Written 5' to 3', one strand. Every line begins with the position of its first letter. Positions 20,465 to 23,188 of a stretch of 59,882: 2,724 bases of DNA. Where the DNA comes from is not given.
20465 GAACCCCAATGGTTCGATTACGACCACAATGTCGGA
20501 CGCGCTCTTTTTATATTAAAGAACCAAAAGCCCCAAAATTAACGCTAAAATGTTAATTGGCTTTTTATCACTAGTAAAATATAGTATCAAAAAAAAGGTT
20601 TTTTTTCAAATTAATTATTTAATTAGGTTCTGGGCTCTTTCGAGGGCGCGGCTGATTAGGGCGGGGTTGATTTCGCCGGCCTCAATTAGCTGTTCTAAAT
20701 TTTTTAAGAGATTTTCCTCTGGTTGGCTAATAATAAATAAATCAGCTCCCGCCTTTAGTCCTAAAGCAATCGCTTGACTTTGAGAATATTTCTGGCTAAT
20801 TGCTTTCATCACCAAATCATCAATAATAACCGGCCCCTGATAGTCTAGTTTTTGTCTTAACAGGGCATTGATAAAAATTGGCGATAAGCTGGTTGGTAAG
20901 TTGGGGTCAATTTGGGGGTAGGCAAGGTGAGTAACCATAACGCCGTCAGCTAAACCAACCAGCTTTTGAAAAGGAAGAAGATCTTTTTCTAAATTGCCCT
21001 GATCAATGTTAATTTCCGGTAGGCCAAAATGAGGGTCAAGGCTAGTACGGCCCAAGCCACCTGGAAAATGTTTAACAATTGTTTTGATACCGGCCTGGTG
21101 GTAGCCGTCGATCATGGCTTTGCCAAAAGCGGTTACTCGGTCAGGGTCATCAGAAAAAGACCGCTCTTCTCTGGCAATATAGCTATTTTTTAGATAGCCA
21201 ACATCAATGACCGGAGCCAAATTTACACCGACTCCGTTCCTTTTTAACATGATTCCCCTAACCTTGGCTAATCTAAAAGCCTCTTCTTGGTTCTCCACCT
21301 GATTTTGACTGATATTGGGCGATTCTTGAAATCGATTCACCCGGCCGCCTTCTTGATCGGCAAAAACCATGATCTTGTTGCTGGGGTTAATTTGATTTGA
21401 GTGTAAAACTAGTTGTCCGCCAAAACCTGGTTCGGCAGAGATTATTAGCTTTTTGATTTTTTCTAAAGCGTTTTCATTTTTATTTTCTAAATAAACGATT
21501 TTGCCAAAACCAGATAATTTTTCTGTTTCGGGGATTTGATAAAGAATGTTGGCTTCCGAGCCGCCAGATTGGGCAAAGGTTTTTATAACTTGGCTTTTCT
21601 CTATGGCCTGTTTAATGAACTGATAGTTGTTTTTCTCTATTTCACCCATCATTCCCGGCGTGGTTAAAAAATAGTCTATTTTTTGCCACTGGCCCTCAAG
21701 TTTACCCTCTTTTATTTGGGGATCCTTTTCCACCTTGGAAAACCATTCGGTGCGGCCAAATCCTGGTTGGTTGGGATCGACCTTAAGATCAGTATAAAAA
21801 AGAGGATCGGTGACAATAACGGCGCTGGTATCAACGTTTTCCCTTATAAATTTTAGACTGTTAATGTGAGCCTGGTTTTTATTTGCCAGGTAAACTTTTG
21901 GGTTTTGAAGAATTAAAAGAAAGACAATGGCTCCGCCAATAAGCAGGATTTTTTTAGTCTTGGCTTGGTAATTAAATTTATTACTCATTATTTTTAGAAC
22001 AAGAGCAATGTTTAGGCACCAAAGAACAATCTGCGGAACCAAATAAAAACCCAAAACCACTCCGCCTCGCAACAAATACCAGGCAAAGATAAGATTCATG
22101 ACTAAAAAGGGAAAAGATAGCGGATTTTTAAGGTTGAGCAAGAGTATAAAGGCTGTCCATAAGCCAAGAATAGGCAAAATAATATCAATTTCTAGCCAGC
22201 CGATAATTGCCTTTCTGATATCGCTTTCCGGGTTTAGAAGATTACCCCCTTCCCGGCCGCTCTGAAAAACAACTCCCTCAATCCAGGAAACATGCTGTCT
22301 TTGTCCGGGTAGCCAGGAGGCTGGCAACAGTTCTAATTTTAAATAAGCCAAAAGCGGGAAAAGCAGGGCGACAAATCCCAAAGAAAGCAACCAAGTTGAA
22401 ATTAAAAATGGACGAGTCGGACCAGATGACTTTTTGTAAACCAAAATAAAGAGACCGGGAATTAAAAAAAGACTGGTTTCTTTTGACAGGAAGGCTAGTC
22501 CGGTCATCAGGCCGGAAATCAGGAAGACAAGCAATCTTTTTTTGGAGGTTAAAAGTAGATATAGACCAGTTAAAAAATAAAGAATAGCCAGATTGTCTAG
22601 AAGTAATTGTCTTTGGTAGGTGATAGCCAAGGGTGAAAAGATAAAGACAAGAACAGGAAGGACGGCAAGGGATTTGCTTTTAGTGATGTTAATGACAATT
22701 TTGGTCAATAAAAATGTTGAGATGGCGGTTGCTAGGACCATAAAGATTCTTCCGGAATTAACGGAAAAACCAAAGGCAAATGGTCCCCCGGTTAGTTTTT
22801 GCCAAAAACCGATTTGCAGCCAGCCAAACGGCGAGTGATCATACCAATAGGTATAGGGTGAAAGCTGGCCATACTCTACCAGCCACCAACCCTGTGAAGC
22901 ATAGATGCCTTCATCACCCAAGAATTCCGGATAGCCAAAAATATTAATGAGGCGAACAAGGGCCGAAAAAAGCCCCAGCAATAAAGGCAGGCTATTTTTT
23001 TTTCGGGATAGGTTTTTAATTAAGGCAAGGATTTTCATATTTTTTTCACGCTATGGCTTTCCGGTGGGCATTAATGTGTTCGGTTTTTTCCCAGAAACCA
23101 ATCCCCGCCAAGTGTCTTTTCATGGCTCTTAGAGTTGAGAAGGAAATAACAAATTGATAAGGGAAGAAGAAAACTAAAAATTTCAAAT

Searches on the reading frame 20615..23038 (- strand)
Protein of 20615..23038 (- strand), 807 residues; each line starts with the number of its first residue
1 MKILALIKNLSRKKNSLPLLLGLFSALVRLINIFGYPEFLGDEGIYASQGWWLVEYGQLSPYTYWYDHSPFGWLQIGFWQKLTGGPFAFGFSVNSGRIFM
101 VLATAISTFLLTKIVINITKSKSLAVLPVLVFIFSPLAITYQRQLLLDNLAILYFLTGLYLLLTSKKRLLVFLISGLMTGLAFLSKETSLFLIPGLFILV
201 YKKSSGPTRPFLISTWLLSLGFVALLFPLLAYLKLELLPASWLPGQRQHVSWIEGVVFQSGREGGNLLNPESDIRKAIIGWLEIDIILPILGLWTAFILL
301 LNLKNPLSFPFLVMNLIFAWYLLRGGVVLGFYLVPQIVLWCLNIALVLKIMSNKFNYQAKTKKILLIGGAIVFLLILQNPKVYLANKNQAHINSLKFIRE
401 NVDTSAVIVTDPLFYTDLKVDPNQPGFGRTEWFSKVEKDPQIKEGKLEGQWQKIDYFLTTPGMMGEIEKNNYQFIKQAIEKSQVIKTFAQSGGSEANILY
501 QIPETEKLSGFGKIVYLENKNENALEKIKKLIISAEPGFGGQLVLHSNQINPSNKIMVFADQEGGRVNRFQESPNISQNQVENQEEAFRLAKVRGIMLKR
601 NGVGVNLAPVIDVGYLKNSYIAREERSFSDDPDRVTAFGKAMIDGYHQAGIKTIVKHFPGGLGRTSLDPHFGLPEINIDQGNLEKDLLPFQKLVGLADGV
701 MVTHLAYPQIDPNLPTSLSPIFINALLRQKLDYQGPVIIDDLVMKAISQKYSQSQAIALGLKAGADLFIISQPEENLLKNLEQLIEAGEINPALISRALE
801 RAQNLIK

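Call 51: search_protein_families(library=pfam, proteins=[window:20615-23038:-], max_evalue=0.00001)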
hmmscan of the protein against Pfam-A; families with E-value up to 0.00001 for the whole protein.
window:20615-23038:- (807 aa): 2 families
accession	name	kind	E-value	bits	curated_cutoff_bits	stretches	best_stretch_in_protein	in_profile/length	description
PF00933.27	Glyco_hydro_3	-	6.5e-51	174.1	27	1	555-804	64-315/316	Glycosyl hydrolase family 3 N terminal domain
PF13231.12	PMT_2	-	1.3e-09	38.9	26.1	1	89-226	17-152/160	Dolichyl-phosphate-mannose-protein mannosyltransferase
